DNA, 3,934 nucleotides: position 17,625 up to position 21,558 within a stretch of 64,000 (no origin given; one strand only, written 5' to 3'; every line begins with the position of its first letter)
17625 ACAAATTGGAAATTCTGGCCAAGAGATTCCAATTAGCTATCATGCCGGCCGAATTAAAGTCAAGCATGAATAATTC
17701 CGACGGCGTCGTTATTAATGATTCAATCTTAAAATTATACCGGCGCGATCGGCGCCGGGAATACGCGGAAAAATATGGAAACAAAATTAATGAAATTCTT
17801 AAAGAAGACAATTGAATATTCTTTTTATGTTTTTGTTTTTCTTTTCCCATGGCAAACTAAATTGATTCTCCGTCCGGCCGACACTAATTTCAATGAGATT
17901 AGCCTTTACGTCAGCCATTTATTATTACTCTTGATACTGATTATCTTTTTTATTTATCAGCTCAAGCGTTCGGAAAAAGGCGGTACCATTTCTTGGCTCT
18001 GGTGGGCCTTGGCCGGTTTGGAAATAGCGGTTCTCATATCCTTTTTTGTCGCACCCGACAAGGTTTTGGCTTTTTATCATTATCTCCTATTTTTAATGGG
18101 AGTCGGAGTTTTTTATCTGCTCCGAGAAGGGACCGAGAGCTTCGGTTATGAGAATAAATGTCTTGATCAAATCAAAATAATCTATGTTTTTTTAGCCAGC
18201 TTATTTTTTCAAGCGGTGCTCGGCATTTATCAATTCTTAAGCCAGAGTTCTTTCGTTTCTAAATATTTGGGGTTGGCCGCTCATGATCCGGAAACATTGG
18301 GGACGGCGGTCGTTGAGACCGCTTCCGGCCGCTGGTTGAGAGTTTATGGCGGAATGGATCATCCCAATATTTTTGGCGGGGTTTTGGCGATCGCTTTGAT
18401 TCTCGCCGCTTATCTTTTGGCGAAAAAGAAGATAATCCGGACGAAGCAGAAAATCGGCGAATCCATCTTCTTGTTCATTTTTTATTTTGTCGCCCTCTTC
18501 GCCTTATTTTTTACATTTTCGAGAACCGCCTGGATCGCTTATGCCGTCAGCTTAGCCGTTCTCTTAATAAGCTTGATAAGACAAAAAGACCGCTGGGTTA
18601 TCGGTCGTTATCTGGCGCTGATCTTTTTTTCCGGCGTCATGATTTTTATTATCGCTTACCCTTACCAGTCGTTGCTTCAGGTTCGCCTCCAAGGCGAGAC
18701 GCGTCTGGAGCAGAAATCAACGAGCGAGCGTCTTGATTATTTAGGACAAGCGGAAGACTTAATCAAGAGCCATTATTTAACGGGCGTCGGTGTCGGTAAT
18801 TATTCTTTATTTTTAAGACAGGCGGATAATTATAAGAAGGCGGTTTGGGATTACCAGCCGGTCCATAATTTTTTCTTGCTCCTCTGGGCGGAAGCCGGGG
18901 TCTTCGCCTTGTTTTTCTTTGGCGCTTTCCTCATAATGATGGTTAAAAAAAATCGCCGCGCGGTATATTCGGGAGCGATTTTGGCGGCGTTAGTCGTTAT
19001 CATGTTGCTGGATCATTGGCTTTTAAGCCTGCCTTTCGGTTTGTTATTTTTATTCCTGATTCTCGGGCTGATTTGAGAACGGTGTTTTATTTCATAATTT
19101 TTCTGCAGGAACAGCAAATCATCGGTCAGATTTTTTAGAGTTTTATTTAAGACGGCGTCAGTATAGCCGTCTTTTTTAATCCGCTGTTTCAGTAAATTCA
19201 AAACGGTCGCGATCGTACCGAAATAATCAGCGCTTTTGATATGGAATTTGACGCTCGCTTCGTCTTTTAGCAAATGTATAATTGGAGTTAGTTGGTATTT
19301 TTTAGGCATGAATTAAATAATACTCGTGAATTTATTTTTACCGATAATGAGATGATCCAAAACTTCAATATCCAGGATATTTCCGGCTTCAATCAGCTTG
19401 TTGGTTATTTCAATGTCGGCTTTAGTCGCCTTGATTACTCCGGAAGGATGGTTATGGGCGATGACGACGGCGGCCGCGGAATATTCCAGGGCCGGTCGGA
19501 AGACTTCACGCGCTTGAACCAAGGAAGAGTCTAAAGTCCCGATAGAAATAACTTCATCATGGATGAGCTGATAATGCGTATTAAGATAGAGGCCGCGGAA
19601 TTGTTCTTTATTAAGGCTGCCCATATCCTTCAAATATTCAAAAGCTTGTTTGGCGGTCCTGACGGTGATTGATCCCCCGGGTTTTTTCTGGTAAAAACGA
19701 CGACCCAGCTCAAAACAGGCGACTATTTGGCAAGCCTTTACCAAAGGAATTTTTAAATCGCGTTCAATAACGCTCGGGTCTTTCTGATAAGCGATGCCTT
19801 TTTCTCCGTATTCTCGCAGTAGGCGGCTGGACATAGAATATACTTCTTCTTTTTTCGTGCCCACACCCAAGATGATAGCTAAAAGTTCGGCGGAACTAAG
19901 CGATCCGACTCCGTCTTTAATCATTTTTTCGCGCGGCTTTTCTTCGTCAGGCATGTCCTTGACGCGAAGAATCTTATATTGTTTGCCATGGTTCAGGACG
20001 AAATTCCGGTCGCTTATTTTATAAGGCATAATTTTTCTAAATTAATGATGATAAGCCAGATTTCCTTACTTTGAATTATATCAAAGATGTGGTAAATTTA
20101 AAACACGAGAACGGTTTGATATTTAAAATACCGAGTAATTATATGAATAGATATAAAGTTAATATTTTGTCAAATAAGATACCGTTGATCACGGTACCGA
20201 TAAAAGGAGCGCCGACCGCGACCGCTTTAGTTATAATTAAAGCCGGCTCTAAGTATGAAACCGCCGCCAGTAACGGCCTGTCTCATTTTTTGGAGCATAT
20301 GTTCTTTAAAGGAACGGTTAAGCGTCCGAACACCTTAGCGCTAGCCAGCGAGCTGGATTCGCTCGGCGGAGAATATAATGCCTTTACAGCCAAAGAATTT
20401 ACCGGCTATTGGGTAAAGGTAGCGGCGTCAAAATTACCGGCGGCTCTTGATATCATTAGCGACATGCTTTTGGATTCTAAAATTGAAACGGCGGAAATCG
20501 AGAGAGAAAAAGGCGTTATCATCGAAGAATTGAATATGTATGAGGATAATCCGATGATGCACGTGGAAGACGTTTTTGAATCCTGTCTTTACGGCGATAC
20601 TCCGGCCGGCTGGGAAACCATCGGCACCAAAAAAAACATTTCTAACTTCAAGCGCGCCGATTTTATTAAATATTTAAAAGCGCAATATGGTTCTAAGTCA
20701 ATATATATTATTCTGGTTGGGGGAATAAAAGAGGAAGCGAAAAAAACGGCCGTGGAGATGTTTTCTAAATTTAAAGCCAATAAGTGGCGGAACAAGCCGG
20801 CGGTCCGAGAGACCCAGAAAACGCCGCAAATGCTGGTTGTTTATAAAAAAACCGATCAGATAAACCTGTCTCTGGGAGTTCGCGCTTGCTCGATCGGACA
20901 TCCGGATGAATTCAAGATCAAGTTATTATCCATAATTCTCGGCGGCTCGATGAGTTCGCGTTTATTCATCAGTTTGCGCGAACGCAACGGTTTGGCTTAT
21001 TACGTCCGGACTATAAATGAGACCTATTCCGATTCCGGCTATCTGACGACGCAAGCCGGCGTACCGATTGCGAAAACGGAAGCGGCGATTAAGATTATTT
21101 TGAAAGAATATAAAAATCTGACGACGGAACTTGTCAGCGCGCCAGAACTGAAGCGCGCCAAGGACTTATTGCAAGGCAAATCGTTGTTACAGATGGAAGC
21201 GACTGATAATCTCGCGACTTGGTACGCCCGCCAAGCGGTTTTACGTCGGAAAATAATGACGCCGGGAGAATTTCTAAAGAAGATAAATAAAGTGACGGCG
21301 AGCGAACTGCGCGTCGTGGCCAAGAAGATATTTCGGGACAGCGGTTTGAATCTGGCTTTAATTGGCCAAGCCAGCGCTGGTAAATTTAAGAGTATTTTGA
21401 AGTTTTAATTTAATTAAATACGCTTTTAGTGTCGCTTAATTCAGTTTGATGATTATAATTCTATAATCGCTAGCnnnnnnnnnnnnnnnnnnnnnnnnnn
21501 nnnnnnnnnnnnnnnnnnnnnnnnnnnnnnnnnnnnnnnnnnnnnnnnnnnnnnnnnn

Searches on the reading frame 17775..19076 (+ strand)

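Call 48: search_protein_families(library=pfam, proteins=[window:17775-19076:+], max_evalue=0.00001)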
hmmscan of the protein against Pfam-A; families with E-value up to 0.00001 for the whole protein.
window:17775-19076:+ (433 aa): 1 family
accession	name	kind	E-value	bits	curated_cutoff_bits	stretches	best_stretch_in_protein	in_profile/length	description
PF04932.20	Wzy_C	-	8.6e-21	74.7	31.7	1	237-382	3-148/149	O-Antigen ligase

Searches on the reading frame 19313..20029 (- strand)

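Call 48: search_protein_families(library=pfam, proteins=[window:19313-20029:-], max_evalue=0.00001)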
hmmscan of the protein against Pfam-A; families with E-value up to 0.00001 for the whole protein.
window:19313-20029:- (238 aa): 2 families
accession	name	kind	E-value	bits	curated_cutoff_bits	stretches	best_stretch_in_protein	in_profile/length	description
PF04002.20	RadC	-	2.2e-38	131.3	22.1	1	124-237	2-116/121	RadC-like JAB domain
PF20582.4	UPF0758_N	-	1.4e-17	64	27.1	1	23-74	1-51/77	UPF0758 N-terminal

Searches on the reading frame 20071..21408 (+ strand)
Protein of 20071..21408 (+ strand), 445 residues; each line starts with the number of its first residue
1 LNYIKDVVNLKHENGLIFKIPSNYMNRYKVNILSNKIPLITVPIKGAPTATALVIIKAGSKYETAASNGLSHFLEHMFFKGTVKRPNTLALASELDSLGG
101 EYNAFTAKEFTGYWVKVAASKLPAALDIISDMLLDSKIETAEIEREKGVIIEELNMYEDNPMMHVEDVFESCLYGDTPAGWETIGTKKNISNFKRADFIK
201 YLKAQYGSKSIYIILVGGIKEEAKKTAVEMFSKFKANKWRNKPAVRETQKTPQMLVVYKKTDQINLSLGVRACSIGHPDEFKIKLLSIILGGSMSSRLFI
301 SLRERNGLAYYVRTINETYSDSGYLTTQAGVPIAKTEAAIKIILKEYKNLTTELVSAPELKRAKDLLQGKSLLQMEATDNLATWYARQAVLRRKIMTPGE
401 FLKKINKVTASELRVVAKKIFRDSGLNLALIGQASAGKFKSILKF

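Call 48: search_protein_families(library=pfam, proteins=[window:20071-21408:+], max_evalue=0.00001)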
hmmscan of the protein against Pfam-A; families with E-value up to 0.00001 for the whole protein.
window:20071-21408:+ (445 aa): 2 families
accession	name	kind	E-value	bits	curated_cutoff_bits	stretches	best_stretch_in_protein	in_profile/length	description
PF00675.25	Peptidase_M16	-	3.7e-36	124.7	22.3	1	46-186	9-148/149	Insulinase (Peptidase family M16)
PF05193.26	Peptidase_M16_C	-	9.3e-30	104.3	23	1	193-367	2-181/181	Peptidase M16 inactive domain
